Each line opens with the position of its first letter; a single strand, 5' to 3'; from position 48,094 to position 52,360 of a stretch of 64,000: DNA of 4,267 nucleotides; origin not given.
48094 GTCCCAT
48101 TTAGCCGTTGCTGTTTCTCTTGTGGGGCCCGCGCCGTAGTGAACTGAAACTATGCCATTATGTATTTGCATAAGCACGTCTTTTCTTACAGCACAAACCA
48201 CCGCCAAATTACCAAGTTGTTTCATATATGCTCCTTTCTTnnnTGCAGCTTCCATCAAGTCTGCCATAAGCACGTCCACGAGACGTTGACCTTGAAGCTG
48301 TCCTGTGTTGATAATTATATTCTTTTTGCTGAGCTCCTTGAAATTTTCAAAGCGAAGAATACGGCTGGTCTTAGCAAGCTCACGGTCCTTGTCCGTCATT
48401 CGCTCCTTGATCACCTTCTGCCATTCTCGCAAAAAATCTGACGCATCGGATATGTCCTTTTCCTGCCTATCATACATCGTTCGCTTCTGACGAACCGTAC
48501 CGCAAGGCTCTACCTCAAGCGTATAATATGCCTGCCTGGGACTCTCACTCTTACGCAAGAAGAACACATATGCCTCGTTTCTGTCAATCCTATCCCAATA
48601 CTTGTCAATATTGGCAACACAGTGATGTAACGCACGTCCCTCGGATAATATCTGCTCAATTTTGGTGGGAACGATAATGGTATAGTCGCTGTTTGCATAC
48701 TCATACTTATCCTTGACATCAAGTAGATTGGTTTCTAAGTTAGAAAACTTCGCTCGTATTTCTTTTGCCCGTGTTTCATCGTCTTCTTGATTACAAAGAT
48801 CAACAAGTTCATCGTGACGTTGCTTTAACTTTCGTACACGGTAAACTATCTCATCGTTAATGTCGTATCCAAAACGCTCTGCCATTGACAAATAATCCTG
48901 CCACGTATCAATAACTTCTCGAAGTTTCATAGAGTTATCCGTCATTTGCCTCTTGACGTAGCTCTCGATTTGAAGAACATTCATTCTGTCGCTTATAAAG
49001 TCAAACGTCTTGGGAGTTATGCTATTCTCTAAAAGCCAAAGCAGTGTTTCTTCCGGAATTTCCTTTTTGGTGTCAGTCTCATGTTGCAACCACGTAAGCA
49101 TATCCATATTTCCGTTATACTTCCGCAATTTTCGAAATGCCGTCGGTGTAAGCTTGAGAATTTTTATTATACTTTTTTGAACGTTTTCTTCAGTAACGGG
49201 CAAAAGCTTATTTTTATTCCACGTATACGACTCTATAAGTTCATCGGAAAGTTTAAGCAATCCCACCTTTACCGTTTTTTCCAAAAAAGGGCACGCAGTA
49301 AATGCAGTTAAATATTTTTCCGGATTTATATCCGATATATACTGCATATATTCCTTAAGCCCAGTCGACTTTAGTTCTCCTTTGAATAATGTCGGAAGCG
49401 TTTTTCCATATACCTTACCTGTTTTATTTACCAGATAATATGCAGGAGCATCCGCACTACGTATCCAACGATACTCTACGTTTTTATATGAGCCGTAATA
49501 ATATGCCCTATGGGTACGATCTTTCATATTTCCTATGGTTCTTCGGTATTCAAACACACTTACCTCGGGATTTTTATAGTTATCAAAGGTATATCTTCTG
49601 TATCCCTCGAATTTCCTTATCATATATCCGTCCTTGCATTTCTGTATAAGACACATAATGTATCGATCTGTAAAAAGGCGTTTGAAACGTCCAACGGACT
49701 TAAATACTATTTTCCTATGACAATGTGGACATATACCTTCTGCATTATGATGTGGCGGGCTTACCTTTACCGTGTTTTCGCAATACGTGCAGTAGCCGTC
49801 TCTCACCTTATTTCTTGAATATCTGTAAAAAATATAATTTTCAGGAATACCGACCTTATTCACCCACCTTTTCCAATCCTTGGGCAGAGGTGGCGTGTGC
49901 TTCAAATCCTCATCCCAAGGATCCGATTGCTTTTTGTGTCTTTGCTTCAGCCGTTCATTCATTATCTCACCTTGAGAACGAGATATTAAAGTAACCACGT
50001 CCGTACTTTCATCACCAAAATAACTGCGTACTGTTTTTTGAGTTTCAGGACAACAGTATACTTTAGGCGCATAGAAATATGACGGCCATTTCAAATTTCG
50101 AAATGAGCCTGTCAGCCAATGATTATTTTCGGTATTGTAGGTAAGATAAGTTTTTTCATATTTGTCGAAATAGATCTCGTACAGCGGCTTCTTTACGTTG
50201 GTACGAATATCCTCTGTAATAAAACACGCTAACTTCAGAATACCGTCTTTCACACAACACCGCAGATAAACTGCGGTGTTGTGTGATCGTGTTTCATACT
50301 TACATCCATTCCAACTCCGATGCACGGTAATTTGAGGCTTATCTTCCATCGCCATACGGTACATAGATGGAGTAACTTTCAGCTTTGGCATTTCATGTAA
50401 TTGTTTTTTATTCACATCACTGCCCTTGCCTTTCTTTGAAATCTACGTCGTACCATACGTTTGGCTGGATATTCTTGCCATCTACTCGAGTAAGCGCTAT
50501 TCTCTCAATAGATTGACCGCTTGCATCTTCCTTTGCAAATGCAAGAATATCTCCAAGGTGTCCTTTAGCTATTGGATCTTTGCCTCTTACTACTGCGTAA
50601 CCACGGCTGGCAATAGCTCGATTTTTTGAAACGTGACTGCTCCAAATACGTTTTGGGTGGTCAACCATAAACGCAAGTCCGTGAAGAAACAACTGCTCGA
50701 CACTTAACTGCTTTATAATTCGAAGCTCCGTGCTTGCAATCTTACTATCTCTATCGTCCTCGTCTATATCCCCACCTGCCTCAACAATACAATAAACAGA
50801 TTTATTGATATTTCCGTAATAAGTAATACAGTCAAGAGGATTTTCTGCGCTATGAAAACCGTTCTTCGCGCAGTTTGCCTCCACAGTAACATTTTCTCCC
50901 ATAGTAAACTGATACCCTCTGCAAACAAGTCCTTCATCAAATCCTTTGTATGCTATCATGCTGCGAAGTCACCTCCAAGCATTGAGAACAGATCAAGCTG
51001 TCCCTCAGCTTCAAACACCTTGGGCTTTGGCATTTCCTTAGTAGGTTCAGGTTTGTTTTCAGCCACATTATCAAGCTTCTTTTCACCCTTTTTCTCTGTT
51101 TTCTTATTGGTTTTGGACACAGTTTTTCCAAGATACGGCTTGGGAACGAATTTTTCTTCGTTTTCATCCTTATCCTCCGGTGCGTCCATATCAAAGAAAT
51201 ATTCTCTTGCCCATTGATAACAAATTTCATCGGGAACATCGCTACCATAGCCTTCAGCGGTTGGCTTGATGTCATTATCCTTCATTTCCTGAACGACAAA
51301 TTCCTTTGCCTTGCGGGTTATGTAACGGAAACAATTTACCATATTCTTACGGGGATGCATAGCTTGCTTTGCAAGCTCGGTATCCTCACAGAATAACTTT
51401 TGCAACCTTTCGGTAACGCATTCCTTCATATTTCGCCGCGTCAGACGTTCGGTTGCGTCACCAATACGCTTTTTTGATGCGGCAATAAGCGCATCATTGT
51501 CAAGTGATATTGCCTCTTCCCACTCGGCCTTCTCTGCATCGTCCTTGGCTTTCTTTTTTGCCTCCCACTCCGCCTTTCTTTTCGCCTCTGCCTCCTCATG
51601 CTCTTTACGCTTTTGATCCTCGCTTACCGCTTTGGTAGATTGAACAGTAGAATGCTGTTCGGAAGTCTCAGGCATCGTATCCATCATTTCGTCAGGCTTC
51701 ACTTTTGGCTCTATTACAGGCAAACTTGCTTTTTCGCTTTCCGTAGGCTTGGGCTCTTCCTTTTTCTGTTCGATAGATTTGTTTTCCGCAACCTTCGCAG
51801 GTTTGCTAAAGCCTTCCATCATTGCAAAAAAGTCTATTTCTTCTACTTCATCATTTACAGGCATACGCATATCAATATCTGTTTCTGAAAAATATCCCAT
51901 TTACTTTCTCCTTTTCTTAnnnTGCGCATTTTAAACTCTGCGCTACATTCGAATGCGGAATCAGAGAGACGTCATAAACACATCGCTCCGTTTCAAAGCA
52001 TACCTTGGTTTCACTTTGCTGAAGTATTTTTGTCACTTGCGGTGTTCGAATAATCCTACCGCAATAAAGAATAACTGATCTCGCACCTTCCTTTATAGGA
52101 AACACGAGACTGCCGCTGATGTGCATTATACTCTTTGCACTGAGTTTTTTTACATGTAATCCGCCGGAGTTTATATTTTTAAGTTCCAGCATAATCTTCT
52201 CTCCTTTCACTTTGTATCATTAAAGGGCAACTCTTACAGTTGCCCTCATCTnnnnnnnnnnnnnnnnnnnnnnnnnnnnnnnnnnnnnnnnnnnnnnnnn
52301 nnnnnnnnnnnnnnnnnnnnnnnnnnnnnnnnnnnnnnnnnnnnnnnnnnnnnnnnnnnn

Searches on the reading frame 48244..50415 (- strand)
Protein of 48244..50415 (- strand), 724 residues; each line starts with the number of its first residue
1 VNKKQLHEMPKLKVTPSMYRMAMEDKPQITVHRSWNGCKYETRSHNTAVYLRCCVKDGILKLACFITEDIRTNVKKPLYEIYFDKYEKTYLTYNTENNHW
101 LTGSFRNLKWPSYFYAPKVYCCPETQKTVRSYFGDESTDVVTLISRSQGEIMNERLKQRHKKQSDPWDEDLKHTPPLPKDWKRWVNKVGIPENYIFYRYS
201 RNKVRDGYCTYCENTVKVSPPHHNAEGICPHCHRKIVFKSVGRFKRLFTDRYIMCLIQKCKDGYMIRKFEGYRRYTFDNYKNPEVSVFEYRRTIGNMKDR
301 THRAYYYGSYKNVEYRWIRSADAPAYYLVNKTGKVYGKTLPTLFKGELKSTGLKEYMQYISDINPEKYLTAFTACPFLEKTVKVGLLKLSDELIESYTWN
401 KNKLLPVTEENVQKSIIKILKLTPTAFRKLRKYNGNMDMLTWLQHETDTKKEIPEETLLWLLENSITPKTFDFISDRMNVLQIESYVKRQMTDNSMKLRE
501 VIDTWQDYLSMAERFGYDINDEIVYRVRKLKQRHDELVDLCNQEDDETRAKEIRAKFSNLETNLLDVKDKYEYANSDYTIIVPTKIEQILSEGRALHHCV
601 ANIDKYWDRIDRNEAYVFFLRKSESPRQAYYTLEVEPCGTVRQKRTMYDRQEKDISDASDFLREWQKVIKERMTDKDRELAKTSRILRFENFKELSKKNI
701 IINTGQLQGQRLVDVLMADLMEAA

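Call 12: search_protein_families(library=pfam, proteins=[window:48244-50415:-], max_evalue=0.01)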
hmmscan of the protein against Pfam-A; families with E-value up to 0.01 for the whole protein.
window:48244-50415:- (724 aa): 1 family
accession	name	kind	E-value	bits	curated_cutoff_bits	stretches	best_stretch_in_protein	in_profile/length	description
PF14284.11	PcfJ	-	5.6e-29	101.3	25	1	504-652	1-138/147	PcfJ-like protein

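Call 69: find_related_loci(query=window:48244-50415:-, collection=metagenome_contigs, flank=10000)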
Query window:48244-50415:- (724 aa) in metagenome_contigs; peptide patterns used: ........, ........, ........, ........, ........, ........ (x = any residue, [..] = any of these).
72 stretches matched a pattern; 1 encode a relative of the query (tblastn E <= 1e-3); 1 distinct loci.
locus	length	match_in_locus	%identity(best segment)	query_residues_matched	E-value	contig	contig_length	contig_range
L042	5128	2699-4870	80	1-724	0e+0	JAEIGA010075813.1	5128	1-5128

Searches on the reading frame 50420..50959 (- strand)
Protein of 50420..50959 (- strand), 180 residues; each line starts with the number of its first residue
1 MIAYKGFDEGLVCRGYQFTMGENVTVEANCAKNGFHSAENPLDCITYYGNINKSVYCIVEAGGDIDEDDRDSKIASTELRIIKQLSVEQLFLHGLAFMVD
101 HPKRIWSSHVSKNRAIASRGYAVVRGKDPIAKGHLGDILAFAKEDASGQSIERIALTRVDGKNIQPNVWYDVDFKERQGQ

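Call 12: search_protein_families(library=pfam, proteins=[window:50420-50959:-], max_evalue=0.01)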
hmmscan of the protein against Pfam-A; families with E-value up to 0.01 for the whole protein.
window:50420-50959:- (180 aa): 1 family
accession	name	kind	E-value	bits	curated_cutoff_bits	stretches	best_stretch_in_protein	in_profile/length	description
PF24703.2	DUF7666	-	2.1e-33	115.1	27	1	1-92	1-94/95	Domain of unknown function (DUF7666)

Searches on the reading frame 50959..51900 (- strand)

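Call 12: search_protein_families(library=pfam, proteins=[window:50959-51900:-], max_evalue=0.01)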
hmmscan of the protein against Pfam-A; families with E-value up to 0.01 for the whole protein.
window:50959-51900:- (314 aa): 1 family
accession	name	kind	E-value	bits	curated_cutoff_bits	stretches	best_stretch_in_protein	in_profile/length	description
PF14058.11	PcfK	-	1e-13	52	27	1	154-306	2-138/139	PcfK-like protein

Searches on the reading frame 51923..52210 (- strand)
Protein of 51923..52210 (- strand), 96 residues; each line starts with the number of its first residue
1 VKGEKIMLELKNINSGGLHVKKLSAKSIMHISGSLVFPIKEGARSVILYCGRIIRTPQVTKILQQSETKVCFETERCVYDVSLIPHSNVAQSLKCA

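Call 12: search_protein_families(library=pfam, proteins=[window:51923-52210:-], max_evalue=0.01)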
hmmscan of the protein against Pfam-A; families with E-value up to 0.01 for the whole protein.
window:51923-52210:- (96 aa): 1 family
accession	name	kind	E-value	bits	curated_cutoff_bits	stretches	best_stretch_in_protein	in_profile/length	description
PF08275.17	DNAG_N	-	0.00018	22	26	1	10-81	54-124/128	DNA primase catalytic core, N-terminal domain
